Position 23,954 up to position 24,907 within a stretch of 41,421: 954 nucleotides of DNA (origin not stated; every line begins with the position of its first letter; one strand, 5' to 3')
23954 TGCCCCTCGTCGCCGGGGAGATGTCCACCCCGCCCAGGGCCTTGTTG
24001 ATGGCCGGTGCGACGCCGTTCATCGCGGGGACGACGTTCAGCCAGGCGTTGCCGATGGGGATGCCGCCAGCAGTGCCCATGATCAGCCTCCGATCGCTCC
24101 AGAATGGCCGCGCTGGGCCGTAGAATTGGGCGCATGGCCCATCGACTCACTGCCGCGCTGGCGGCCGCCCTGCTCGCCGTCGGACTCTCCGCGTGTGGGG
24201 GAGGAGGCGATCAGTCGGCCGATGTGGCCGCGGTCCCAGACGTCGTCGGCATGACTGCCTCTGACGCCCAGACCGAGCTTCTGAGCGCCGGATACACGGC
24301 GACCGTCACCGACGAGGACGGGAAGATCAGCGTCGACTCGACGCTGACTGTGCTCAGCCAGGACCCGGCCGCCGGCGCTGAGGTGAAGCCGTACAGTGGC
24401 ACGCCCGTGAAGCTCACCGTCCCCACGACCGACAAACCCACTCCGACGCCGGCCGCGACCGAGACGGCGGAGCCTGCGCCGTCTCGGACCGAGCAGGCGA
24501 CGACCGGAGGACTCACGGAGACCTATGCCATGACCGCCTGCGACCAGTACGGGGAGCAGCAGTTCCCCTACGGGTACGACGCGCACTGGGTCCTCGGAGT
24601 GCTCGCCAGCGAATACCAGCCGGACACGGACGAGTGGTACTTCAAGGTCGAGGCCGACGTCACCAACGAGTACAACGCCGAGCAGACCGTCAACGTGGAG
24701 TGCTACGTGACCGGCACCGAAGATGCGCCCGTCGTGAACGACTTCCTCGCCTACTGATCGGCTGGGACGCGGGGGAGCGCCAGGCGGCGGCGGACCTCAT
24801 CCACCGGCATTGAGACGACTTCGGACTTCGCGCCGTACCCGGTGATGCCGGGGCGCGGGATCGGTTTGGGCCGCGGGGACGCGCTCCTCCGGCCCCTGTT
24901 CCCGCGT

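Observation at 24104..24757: PASTA-domain lipoprotein gene inserted antisense between the tail chaperone and tape-measure genes (candidate injection-blocking exclusion factor)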

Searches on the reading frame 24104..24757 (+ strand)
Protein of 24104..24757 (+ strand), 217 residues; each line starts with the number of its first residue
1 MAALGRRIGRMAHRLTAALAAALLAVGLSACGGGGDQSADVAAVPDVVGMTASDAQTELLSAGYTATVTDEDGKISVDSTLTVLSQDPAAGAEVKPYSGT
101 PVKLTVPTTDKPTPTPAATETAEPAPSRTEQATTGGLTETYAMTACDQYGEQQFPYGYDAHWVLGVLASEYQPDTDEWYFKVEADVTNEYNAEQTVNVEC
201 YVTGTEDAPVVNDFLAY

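Call 3: search_protein_families(library=pfam, proteins=[window:24104-24757:+], max_evalue=1)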
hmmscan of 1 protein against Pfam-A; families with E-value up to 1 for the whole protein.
window:24104-24757:+ (217 aa): 1 family
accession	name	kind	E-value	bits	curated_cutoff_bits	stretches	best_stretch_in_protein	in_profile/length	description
PF03793.24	PASTA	-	5.6e-10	39.5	23.2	1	44-106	3-62/64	PASTA domain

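Call 4: search_protein_families(library=phrogs, proteins=[window:24104-24757:+], max_evalue=0.01)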
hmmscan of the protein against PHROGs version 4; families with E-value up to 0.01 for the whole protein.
window:24104-24757:+ (217 aa): 4 families
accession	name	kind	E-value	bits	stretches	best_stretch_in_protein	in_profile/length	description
phrog_23043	-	unknown function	1.6e-08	35.8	1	94-217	50-164/164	-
phrog_33432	-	unknown function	8.6e-05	23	1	145-205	216-275/287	-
phrog_542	-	unknown function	0.00029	22.4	1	11-78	1-67/97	-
phrog_1908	-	unknown function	0.003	18.7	0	125-214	81-171/177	-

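Call 9: search_dna_similar(query=window:24104-24757:+, collection=phages, mode=protein, max_evalue=0.001, max_rows=40)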
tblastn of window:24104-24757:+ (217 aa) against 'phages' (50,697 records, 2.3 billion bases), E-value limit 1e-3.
No match.

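Call 10: find_homologous_proteins(query=window:24104-24757:+)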
Query window:24104-24757:+ (217 aa): 22 proteins with E <= 0.001 among 4604 candidates.
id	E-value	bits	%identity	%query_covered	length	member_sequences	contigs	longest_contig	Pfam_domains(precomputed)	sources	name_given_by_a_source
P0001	2.8e-129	447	100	95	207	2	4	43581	PF03793.25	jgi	jgi:hypothetical protein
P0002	2.1e-116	405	87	100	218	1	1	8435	PF03793.25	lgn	-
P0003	4.4e-110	384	87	95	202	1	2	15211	PF03793.25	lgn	-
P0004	2.5e-100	352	75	100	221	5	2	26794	PF03793.25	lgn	-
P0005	1.9e-92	327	73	95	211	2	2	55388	PF03793.25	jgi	jgi:hypothetical protein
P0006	5.4e-59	217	65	77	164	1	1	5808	-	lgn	-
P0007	1.3e-40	157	48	80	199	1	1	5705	PF03793.25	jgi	jgi:PASTA domain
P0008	2.8e-39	153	45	80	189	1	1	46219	PF03793.25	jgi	jgi:hypothetical protein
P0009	4.7e-36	142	47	81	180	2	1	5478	PF03793.25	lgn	-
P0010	1.7e-35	141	48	81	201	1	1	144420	PF03793.25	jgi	jgi:hypothetical protein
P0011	5.1e-34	136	44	79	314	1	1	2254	PF03793.25,PF05154.22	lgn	-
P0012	1.8e-28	118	45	80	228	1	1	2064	-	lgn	-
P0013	8.4e-28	115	35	82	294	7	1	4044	PF03793.25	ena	-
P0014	8.6e-27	112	37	82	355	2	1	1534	PF03793.25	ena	-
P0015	1.2e-26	112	39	86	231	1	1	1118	-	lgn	-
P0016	3.4e-24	104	34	84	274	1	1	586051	PF03793.25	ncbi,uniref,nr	ncbi:PASTA domain-containing protein [Bifidobacterium sp. LC6]|uniref:PASTA domain-containing protei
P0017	2.8e-23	101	37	80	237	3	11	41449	PF03793.25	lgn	-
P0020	6.5e-12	64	32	84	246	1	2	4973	PF03793.25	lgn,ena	-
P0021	2.6e-8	52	39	38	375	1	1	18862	PF03793.25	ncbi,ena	-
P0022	1.4e-4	40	40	33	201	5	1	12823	PF03793.25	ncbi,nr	ncbi:MAG TPA: PASTA domain-containing protein, partial [Candidatus Hydrogenedentes bacterium]|nr:PAS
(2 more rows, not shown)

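Call 12: find_encoding_contigs(protein=P0005, flank=6000, max_places=3)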
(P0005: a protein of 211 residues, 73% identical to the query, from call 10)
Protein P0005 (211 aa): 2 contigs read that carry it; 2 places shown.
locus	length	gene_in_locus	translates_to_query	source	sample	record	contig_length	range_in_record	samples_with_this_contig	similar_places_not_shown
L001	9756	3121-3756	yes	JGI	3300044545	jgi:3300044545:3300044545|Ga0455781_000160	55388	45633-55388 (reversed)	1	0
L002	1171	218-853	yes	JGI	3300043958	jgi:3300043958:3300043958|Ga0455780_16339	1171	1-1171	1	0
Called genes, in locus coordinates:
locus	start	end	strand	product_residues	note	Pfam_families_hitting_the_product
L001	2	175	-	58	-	?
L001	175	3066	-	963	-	PF20155:TMP_3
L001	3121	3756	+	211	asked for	PF03793:PASTA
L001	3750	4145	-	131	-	-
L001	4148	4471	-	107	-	-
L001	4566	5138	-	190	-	PF25681:Phage_TTP_17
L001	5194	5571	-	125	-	-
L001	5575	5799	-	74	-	-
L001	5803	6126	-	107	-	-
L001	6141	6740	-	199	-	PF01844:HNH, PF14279:HNH_5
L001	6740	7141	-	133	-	PF09355:Phage_Gp19 (weak)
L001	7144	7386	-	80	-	-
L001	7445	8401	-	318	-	PF17236:SU10_MCP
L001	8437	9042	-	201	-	-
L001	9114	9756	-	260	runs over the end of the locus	PF25310:VG15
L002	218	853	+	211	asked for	PF03793:PASTA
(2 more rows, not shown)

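Call 13: find_encoding_contigs(protein=P0008, flank=6000, max_places=3)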
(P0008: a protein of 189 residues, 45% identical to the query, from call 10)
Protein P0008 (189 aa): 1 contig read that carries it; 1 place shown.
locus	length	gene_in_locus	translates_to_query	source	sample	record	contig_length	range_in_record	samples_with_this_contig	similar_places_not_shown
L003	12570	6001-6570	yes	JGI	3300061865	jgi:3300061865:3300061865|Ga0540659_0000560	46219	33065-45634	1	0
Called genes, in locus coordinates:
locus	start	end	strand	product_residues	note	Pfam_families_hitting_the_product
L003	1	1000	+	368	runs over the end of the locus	-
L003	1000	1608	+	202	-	-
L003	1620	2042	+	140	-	-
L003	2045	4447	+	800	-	PF13229:Beta_helix (weak), PF05048:NosD (weak)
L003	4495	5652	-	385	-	PF01757:Acyl_transf_3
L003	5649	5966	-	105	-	-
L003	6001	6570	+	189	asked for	PF03793:PASTA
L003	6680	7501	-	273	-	PF03976:PPK2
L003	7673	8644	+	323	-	PF00781:DAGK_cat, PF01513:NAD_kinase, PF19279:YegS_C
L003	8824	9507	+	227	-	PF00561:Abhydrolase_1, PF03096:Ndr (faint), PF12146:Hydrolase_4 (weak), PF12697:Abhydrolase_6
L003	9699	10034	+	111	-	PF25355:DUF7882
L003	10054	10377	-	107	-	PF25355:DUF7882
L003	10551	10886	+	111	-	-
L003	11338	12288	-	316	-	PF05067:Mn_catalase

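Call 14: find_encoding_contigs(protein=P0010, flank=6000, max_places=3)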
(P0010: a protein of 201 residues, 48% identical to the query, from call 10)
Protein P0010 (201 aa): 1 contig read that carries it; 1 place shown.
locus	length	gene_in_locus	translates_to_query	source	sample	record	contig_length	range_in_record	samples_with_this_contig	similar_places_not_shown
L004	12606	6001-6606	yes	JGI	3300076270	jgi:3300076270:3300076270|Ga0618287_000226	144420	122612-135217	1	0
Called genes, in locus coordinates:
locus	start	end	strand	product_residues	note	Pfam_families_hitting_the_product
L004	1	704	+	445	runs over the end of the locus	PF03951:Gln-synt_N, PF00120:Gln-synt_C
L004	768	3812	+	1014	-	PF03710:GlnE, PF08335:GlnD_UR_UTase, PF03710:GlnE, PF08335:GlnD_UR_UTase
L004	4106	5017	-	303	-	-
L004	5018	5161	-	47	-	-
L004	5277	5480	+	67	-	PF12728:HTH_17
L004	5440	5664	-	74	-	-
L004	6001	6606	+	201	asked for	PF03793:PASTA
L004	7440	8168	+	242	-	PF13472:Lipase_GDSL_2 (weak)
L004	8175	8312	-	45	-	-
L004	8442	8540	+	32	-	-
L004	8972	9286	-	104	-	-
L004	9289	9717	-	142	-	-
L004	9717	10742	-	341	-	-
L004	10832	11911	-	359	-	PF01757:Acyl_transf_3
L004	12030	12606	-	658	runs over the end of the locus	PF24793:GINT1_N (faint), PF04616:Glyco_hydro_43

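Call 15: find_encoding_contigs(protein=P0016, flank=8000, max_places=2)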
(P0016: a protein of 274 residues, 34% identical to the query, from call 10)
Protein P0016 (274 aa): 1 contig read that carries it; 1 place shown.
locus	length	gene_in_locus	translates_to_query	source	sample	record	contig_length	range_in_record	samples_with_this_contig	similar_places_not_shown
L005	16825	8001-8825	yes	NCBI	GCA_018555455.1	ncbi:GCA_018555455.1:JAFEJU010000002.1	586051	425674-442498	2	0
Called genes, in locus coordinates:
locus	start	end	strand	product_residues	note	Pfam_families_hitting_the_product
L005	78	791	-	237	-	PF01262:AlaDh_PNT_C (weak), PF02826:2-Hacid_dh_C, PF03807:F420_oxidored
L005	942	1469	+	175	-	PF03551:PadR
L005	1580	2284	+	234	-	PF00005:ABC_tran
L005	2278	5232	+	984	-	PF12704:MacB_PCD (faint), PF02687:FtsX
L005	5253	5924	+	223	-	PF00730:HhH-GPD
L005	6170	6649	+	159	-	PF12682:Flavodoxin_4, PF12641:Flavodoxin_3 (faint), PF12724:Flavodoxin_5 (faint)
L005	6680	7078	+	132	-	PF00190:Cupin_1 (weak), PF07883:Cupin_2, PF02311:AraC_binding (weak)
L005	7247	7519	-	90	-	PF13711:DUF4160 (weak)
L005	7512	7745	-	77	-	-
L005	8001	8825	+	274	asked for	PF03793:PASTA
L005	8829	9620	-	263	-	PF03649:UPF0014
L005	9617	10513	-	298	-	PF00005:ABC_tran, PF02463:SMC_N (faint)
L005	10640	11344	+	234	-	PF00072:Response_reg, PF00486:Trans_reg_C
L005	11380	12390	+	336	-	PF00512:HisKA, PF02518:HATPase_c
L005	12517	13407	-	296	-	PF00126:HTH_1, PF03466:LysR_substrate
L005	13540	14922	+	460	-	PF07690:MFS_1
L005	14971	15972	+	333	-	PF02737:3HCDH_N, PF00725:3HCDH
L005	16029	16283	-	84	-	-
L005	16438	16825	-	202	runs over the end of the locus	PF12464:Mac, PF25087:GMPPB_C (faint), PF00132:Hexapep, PF14602:Hexapep_2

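Call 16: find_encoding_contigs(protein=P0017, flank=8000, max_places=3)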
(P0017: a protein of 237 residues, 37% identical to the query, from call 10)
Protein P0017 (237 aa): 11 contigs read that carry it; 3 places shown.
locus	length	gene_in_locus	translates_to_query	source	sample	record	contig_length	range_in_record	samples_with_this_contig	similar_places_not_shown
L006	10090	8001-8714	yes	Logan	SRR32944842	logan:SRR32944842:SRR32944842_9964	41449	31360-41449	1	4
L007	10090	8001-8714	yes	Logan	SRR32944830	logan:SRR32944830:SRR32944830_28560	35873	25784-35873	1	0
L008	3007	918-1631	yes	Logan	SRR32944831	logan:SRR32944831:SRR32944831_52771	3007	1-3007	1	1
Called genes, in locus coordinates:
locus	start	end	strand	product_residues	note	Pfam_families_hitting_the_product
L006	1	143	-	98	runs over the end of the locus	-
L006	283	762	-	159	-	-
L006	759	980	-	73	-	-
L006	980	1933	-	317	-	PF03837:RecT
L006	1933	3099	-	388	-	PF09588:YqaJ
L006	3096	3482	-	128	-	-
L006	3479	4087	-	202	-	-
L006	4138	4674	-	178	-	-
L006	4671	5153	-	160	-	-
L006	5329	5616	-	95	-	-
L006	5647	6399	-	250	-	PF02498:Bro-N, PF03374:ANT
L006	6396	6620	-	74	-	-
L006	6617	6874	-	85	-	PF01381:HTH_3 (weak)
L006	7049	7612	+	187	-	-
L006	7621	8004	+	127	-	-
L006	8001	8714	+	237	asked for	PF03793:PASTA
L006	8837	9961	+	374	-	PF00589:Phage_integrase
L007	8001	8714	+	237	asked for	PF03793:PASTA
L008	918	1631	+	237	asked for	PF03793:PASTA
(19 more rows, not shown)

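Call 17: find_encoding_contigs(protein=P0004, flank=8000, max_places=2)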
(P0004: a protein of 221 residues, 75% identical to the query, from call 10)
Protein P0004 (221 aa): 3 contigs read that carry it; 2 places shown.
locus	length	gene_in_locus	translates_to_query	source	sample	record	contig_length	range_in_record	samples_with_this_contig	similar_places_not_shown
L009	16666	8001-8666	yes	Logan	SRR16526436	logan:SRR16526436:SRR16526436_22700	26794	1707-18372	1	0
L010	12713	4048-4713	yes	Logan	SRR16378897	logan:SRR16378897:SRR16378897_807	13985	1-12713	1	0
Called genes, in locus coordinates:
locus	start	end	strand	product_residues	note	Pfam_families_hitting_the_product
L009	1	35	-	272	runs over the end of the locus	PF01510:Amidase_2, PF01471:PG_binding_1 (faint)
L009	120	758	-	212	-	-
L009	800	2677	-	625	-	-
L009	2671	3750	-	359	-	PF13550:Phage-tail_3 (weak)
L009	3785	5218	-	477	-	-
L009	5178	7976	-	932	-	PF20155:TMP_3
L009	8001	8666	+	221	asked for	PF03793:PASTA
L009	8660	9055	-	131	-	-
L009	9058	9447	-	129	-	-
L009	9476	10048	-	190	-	PF25681:Phage_TTP_17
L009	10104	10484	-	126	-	-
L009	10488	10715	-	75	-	-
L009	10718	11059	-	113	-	-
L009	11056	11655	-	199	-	PF01844:HNH, PF14279:HNH_5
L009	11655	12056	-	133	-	PF09355:Phage_Gp19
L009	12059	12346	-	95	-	-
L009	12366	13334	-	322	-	PF17236:SU10_MCP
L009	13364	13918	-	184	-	-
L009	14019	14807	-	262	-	PF25310:VG15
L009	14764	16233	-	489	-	PF05133:SPP1_portal (faint)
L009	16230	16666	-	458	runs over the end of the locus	-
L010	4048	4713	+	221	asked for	PF03793:PASTA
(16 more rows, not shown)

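Call 24: predict_structure(alignment_id=A1)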
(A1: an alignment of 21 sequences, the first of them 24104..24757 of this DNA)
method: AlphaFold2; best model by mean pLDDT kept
length: 217 residues; sequences in the alignment: 21
mean_pLDDT: 76.4   pTM: 0.44
mean pLDDT of the five models: 76.4, 74.2, 74.0, 73.5, 73.2
residues with pLDDT >= 90: 89; 70-90: 64; 50-70: 8; < 50: 56
segments of 3 or more residues with pLDDT < 50: 1-38, 111-128
pLDDT, mean of each block of 10 residues (from residue 1): 41 40 41 44 88 87 85 81 92 80 85 43 46 90 93 94 83 93 96 96 93 96
secondary structure, 60 per line:
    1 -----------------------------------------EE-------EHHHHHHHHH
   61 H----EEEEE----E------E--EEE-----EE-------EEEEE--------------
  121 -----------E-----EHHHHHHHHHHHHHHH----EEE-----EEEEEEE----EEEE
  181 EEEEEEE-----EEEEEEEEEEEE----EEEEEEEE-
elements in order: H52-61 E66-70 E85-87 E102-106 H139-153 E158-160 E166-172 E177-187 E193-204 E209-216

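Call 26: fold_search(model_id=the predicted structure, library=pdb)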
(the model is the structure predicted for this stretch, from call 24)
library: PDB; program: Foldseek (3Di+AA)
matches with E <= 10: 570; with E <= 0.001: 0
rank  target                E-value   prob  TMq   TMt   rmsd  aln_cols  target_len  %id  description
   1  5kuy_H                5.2e-02  0.99  0.25  0.54   4.0        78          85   10  Influenza hemagglutinin H3 A/Hong Kong/1/1968 in complex with designed inhibitor protein HSB.2A (released 2017-06-14)
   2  5kuy_G                7.0e-02  0.99  0.26  0.61   3.4        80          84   15  Influenza hemagglutinin H3 A/Hong Kong/1/1968 in complex with designed inhibitor protein HSB.2A (released 2017-06-14)
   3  2w9p_A                1.2e-01  0.98  0.27  0.58   3.5        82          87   17  Crystal Structure of Potato Multicystatin (released 2010-02-02)
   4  8yhg_A                2.0e-01  0.82  0.22  0.33   5.1        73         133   12  The complex structure of SdnG with its analogue of substrate (released 2025-10-22)
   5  6w3f_B                3.0e-01  0.96  0.22  0.40   2.7        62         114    5  Rd1NTF2_05_I64F_A80G_T94P_D101K_L106W (released 2020-04-15)
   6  8yj4_A                3.0e-01  0.72  0.22  0.32   5.2        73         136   12  The complex structure of SdnG with its analogue of substrate (released 2025-10-22)
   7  8yia_B                3.2e-01  0.72  0.22  0.31   5.1        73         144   12  The selenomethionine contained structure of SdnG (released 2025-10-22)
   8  5uwb_A                3.2e-01  0.28  0.18  0.20   9.5        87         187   11  Re-refined 4FCZ: lipid-bound crystal structure of toluene-tolerance protein from Pseudomonas putida (released 2017-04-19)
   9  6w3f_A                3.4e-01  0.96  0.22  0.40   2.8        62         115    5  Rd1NTF2_05_I64F_A80G_T94P_D101K_L106W (released 2020-04-15)
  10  8yi8_C                3.6e-01  0.69  0.22  0.31   5.1        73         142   12  The complex structure of SdnG with product (released 2025-10-22)
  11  8yia_C                4.6e-01  0.63  0.22  0.32   5.1        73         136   12  The selenomethionine contained structure of SdnG (released 2025-10-22)
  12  4jhy                  4.6e-01  0.33  0.19  0.25   9.5        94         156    7  Crystal structure of a TBP-like protein (BDI_3606) from Parabacteroides distasonis ATCC 8503 at 1.90 A resolution (released 2013-04-03)
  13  6d34_B                5.4e-01  0.80  0.20  0.32   3.3        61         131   11  Apo Crystal Structure of TerC, a Terfestatin Biosynthesis Enzyme (released 2018-06-13)
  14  8xcj_F                5.4e-01  0.21  0.12  0.07   8.2        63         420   14  Open State of central tail fiber of bacteriophage lambda upon binding to LamB (gpJ713-LamB complex) (released 2024-05-01)
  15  7pkw                  5.8e-01  0.35  0.24  0.23  14.3       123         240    8  Crystal structure of VIRB8-like OrfG central and C-terminal domains of Streptococcus thermophilus ICESt3 (Gram positive  (released 2022-09-07)
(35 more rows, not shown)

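Call 35: search_protein_families(library=padloc, proteins=[window:24134-24757:+], max_evalue=1)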
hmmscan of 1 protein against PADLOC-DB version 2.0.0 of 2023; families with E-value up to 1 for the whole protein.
window:24134-24757:+ (207 aa): 3 families
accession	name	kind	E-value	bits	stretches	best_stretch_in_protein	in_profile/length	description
PDLC04040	PD-T4-6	-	1.6e-07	28.4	1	12-114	333-433/547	-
PDLC04052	PD-T4-6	-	0.0003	18.1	1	10-103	332-419/496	-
PDLC04060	PD-T4-6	-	0.035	11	1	30-111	386-464/486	-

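Call 36: search_protein_families(library=ncbifam, proteins=[window:24134-24757:+], max_evalue=1)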
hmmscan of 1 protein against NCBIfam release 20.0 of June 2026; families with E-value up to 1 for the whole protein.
window:24134-24757:+ (207 aa): 5 families
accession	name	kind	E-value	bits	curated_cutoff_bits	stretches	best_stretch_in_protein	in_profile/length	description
NF052676.1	YPYG_dom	domain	5.5e-36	122.5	30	1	128-207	1-79/79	YPYG domain-containing protein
NF033483.0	PknB_PASTA_kin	equivalog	3.3e-07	29.7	450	1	29-109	362-439/563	Stk1 family PASTA domain-containing Ser/Thr kinase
NF053532.1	lipo_SCO4651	subfamily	0.066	12.9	65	1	4-73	2-80/277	SCO4651 family lipoprotein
TIGR02214.1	spoVD_pbp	equivalog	0.14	10.4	688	1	31-87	579-627/636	stage V sporulation protein D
NF047847.2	SS_mature_LptM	equivalog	0.59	10.3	27.7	1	1-22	1-21/31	LPS translocon maturation chaperone LptM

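Call 43: search_protein_families(library=pfam, alignment_id=A4, max_evalue=0.001)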
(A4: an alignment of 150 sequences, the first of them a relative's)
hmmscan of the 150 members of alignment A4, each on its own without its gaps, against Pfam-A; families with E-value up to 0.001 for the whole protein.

A. member 1, P0006 (164 aa): 1 family
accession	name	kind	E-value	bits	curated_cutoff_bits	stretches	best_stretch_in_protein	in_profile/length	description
PF03793.24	PASTA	-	0.00011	22.6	23.2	1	3-54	11-63/64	PASTA domain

B. families by the number of members that match (of 150 scanned): 17 families
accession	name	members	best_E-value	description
PF03793.24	PASTA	68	1.9e-23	PASTA domain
PF20234.3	DUF6591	2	9.6e-49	Family of unknown function (DUF6591)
PF05154.21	TM2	2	2.6e-18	TM2 domain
PF10708.14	DUF2510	2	1.1e-09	Protein of unknown function (DUF2510)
PF21827.1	New_glue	2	0.00012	New glue protein family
PF12587.13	DUF3761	1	5.4e-14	Protein of unknown function (DUF3761)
PF13783.11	DUF4177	1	2.6e-07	Domain of unknown function (DUF4177)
PF05887.16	Trypan_PARP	1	5.5e-07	Procyclic acidic repetitive protein (PARP)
PF22251.1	PFF1_TM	1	1.9e-05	Vacuolar membrane protease, transmembrane domain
PF13828.11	DUF4190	1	4.3e-05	Domain of unknown function (DUF4190)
PF15206.11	FAM209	1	7.2e-05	FAM209 family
PF20443.3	LAP1_N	1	0.0001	Lamina-associated polypeptide 1, N-terminal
PF14329.11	DUF4386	1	0.00018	Domain of unknown function (DUF4386)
PF16031.10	TonB_N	1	0.00033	TonB polyproline region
PF13248.11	Zn_ribbon_3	1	0.00055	zinc-ribbon domain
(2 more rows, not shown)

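Call 52: fold_search(model_id=the predicted structure, library=viral)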
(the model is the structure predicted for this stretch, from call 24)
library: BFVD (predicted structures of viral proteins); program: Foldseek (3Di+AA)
matches with E <= 10: 536; with E <= 0.001: 1
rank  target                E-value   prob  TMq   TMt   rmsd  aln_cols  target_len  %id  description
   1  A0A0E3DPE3            1.3e-04  1.00  0.35  0.42   2.8        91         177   24  Uncharacterized protein [Propionibacterium phage PHL199M00]
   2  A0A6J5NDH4            4.0e-03  1.00  0.24  0.07   4.8        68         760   29  PASTA_pknB domain containing protein [uncultured Caudovirales phage]
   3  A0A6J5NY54            7.1e-03  0.85  0.25  0.18  24.8       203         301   19  PASTA_pknB domain containing protein [uncultured Caudovirales phage]
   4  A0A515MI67            9.0e-03  1.00  0.31  0.57   7.7       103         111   16  Lipoprotein [Gordonia phage Sidious]
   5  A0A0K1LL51            2.0e-02  1.00  0.28  0.54   5.6        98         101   15  Uncharacterized protein [Rhodobacter phage RcSpartan]
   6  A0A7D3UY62            2.2e-02  1.00  0.33  0.56   2.5        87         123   13  (no name in the UniProt tables at hand)
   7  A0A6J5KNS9            3.9e-02  0.99  0.23  0.21   6.6        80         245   31  PASTA_pknB domain containing protein [uncultured Caudovirales phage]
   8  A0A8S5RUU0            5.2e-02  0.97  0.25  0.14  13.1        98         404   18  PknB [Siphoviridae sp. ctHip2]
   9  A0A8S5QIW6            6.5e-02  1.00  0.29  0.25   3.0        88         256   14  Uncharacterized protein [Siphoviridae sp. ctXmm2]
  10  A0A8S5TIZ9            6.5e-02  0.99  0.29  0.29   3.0        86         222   10  Uncharacterized protein [Myoviridae sp. ct9dX1]
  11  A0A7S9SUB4            6.9e-02  0.72  0.20  0.17   7.9       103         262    9  Uncharacterized protein [Virus NIOZ-UU159]
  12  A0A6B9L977            7.8e-02  0.85  0.25  0.34   8.9       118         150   11  (no name in the UniProt tables at hand)
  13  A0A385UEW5            9.8e-02  0.89  0.24  0.35   4.3        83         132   19  Uncharacterized protein [Corynebacterium phage Juicebox]
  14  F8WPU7                1.0e-01  1.00  0.31  0.58   2.4        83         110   13  (no name in the UniProt tables at hand)
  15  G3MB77                1.2e-01  0.51  0.21  0.06  10.8       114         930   12  Gp7 [Bacillus phage G]
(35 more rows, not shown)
